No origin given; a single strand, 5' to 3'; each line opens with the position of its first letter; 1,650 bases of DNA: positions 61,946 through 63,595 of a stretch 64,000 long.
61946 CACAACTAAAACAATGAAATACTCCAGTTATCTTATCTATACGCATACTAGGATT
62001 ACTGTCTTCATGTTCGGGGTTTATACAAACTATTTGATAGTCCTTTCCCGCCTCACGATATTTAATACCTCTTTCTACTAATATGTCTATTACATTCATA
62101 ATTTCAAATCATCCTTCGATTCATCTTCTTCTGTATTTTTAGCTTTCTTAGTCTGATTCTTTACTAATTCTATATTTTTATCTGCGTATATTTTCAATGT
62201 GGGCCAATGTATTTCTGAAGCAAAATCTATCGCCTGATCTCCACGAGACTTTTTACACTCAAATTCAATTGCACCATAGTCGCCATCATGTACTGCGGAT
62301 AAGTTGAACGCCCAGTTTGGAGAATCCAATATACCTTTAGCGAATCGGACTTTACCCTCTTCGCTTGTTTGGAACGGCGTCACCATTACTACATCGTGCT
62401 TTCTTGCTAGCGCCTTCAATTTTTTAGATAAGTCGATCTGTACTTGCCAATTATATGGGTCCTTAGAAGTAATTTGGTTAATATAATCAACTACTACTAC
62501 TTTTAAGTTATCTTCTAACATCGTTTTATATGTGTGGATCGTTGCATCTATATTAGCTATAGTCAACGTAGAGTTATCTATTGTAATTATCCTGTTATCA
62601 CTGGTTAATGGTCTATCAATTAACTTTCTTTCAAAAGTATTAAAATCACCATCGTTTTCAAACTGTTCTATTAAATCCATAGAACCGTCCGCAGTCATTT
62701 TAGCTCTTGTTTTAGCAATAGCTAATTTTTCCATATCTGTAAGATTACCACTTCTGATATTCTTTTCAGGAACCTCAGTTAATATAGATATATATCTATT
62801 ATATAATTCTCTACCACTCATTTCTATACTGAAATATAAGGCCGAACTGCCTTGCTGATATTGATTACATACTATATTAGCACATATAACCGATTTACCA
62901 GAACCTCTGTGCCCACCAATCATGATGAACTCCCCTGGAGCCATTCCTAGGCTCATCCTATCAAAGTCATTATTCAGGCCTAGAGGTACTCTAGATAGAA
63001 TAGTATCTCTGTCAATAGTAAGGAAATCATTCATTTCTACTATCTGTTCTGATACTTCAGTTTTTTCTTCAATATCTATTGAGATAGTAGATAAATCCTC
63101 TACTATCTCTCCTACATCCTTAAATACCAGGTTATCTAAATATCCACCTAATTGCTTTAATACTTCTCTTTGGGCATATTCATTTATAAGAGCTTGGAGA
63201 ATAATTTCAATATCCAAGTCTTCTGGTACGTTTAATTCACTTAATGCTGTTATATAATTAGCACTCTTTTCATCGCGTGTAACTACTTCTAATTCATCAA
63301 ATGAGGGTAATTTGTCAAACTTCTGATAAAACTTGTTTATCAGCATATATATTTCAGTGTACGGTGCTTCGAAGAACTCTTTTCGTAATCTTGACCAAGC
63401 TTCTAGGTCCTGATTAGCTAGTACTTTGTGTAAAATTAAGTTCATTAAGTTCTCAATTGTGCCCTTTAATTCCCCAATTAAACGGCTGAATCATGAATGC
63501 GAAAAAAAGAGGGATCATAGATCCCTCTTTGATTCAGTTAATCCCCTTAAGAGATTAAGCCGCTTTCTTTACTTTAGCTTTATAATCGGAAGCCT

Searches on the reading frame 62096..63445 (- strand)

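Call 40: search_protein_families(library=pfam, proteins=[window:62096-63445:-], max_evalue=0.01)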
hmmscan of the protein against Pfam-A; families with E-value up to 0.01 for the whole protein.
window:62096-63445:- (449 aa): 5 families
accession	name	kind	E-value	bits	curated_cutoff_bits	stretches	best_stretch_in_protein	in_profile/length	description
PF03796.21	DnaB_C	-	8e-24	84.8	27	1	159-363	7-181/255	DnaB-like helicase C terminal domain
PF06745.19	ATPase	-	2.5e-05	24.2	26.6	1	161-225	8-74/231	KaiC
PF13481.12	AAA_25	-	0.00066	19.8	27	1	168-279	29-109/195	AAA domain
PF00005.33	ABC_tran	-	0.0007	20.7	25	1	162-225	2-67/137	ABC transporter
PF20574.3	DUF6783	-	0.0091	16.2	22.8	0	315-337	20-42/60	Family of unknown function (DUF6783)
